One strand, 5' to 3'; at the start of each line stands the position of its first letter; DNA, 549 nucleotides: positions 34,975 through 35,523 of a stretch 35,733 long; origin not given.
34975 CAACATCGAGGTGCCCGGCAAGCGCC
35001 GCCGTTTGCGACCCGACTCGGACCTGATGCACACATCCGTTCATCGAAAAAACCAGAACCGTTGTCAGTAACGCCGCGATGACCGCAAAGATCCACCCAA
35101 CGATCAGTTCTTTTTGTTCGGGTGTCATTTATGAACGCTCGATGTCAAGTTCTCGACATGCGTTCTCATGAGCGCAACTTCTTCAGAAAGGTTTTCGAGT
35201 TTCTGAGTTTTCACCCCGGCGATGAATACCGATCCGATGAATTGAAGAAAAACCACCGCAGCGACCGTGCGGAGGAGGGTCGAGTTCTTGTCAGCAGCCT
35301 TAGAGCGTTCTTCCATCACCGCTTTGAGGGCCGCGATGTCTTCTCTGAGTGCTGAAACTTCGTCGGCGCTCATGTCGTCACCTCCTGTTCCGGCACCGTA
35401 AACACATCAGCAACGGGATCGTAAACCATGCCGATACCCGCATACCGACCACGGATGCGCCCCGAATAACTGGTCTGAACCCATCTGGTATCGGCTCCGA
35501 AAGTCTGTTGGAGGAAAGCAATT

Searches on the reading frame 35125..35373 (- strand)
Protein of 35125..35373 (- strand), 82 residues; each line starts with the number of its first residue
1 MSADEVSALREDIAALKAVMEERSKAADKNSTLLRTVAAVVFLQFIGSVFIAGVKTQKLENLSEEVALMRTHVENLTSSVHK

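Call 13: search_protein_families(library=pfam, max_evalue=0.01, proteins=[window:35125-35373:-])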
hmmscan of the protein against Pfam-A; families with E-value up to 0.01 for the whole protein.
window:35125-35373:- (82 aa): 2 families
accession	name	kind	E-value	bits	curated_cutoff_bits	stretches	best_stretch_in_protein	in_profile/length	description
PF20570.3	DUF6779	-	0.0031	18.6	28.1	0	55-78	69-92/108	Domain of unknown function (DUF6779)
PF07321.17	YscO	-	0.0073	16.8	28.8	0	16-81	26-90/149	Type III secretion protein YscO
